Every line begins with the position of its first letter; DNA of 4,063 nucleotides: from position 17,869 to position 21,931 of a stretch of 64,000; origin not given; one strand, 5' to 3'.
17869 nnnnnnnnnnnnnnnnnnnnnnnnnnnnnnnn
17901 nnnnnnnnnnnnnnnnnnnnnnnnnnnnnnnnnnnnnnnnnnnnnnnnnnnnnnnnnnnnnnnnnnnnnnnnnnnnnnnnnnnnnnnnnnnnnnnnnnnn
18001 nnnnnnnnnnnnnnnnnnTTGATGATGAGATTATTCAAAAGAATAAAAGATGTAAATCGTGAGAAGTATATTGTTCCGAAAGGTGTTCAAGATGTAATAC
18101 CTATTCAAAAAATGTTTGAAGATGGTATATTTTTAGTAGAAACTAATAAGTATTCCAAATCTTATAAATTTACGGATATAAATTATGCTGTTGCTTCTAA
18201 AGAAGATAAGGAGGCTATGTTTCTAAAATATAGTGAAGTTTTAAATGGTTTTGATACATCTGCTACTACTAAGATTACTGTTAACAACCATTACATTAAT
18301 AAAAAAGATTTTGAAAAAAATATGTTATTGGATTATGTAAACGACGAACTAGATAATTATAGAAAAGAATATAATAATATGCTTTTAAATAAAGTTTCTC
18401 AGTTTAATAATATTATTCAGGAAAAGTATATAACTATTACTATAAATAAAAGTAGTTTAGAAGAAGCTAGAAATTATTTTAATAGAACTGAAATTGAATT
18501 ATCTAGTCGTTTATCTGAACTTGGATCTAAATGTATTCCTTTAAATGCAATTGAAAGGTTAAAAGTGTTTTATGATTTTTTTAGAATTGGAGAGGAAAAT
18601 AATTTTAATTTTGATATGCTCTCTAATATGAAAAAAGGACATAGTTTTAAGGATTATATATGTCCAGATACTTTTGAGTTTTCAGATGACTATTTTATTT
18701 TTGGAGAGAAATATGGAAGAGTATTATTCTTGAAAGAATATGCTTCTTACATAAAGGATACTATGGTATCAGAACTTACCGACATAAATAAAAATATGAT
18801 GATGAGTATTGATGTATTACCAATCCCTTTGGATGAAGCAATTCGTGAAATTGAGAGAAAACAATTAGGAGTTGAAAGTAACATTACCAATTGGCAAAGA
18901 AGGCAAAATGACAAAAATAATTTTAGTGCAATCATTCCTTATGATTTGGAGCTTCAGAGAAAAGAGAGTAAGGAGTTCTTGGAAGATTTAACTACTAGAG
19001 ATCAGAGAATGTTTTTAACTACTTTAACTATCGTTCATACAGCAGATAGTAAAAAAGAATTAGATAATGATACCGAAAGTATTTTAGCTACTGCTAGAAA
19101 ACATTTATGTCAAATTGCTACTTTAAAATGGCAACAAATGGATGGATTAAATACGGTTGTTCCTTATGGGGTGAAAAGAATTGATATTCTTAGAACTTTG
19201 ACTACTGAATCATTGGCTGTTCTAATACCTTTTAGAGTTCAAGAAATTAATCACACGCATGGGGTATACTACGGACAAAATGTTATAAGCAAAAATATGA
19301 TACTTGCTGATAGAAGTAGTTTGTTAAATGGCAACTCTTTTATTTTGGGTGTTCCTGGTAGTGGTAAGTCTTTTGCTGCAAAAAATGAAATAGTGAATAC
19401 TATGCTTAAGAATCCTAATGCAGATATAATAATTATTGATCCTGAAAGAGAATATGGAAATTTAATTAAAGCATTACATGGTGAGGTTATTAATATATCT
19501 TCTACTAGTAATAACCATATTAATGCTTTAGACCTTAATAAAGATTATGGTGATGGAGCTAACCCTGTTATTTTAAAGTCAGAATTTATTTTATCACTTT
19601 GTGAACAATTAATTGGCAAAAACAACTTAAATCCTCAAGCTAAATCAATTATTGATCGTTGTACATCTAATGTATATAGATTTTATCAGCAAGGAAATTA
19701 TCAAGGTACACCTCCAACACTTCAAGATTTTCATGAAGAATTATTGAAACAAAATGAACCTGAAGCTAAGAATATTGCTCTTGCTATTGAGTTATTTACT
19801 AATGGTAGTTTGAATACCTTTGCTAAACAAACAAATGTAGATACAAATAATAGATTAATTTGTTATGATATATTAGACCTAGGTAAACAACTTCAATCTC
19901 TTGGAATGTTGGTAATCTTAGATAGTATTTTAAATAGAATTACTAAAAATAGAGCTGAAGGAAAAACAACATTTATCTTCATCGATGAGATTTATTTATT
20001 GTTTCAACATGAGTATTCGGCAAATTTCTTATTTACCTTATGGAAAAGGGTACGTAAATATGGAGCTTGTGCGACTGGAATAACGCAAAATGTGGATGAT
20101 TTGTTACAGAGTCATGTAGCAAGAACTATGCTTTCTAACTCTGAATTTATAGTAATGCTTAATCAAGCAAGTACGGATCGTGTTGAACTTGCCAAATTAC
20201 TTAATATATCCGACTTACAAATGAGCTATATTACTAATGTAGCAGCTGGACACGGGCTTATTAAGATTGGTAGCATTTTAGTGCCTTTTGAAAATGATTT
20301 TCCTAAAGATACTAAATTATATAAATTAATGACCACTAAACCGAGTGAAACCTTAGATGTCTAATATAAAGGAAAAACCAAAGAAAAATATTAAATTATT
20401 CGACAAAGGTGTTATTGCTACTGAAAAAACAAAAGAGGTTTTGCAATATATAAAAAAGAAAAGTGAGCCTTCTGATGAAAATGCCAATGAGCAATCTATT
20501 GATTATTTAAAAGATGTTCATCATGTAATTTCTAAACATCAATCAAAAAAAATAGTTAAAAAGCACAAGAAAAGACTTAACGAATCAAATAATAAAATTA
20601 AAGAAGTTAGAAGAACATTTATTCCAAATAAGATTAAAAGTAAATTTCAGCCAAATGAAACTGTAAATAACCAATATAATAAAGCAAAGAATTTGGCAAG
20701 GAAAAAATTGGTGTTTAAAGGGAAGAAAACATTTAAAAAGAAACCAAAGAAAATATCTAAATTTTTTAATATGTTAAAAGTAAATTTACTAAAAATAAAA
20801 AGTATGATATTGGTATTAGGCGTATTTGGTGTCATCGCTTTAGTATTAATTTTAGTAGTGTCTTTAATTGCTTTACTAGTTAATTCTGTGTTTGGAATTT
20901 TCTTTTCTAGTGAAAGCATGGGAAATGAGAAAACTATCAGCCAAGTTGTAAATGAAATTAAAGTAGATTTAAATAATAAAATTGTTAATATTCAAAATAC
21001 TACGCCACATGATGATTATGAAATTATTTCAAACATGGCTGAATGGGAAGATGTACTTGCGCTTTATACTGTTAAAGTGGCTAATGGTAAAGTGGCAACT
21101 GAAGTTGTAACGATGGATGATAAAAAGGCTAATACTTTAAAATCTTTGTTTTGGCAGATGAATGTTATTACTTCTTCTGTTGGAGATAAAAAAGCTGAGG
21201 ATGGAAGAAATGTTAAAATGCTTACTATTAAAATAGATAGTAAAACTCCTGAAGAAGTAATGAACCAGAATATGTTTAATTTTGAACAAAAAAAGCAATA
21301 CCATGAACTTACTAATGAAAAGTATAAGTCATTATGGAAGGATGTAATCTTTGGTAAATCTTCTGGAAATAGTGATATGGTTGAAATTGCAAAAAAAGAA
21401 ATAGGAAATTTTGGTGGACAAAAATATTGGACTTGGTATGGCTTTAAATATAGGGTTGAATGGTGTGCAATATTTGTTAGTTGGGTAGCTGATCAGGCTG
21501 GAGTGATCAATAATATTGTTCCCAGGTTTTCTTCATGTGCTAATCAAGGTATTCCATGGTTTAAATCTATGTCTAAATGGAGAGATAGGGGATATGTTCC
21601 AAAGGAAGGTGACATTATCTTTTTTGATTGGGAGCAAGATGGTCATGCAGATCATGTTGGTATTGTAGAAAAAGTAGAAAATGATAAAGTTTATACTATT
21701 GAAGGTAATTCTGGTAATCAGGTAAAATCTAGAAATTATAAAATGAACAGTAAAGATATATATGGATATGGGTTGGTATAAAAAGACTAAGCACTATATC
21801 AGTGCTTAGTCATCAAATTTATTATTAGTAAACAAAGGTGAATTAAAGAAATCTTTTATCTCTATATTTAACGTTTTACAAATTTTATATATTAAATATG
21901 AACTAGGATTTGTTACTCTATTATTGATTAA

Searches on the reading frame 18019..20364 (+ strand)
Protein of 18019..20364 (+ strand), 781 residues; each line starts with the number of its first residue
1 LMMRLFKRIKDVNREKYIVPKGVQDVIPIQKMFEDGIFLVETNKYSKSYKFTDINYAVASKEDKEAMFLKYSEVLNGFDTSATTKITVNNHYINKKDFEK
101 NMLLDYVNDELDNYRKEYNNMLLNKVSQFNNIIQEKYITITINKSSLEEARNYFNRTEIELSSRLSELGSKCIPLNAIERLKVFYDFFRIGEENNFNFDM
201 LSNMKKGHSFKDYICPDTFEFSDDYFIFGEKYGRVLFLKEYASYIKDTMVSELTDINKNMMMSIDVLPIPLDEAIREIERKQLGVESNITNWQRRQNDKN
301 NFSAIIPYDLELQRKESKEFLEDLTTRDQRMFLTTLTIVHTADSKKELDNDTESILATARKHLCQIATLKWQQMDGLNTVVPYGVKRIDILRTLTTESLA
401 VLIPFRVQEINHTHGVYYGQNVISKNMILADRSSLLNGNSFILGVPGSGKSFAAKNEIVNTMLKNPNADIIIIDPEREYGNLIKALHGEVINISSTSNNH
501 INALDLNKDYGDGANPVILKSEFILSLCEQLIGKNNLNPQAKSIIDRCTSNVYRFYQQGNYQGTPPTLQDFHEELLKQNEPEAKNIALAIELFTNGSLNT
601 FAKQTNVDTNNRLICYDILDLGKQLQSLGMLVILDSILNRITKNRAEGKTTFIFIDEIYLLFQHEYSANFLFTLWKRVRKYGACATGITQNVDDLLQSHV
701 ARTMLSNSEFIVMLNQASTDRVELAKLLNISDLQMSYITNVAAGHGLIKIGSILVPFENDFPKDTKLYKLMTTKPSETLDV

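Call 7: search_protein_families(library=pfam, proteins=[window:18019-20364:+], max_evalue=0.001)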
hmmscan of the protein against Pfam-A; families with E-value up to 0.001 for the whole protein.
window:18019-20364:+ (781 aa): 3 families
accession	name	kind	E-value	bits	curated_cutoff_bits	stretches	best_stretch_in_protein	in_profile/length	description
PF19044.6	P-loop_TraG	-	2.8e-16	59.6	25.8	1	432-740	24-344/413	TraG P-loop domain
PF12846.13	AAA_10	-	3e-09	36.8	27.5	1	437-706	21-291/362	AAA-like domain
PF01935.23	DUF87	-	3.3e-09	37.6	23.2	1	442-608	28-176/220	Helicase HerA, central domain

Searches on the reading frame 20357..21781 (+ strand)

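Call 7: search_protein_families(library=pfam, proteins=[window:20357-21781:+], max_evalue=0.001)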
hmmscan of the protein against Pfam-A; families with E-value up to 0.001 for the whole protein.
window:20357-21781:+ (474 aa): 2 families
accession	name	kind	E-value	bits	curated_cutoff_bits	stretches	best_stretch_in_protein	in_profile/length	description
PF05257.22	CHAP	-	2.8e-14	53.8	26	1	361-451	2-81/81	CHAP domain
PF07898.18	DUF1676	-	5.4e-05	23.8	24.3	1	81-182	72-169/170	Protein of unknown function (DUF1676)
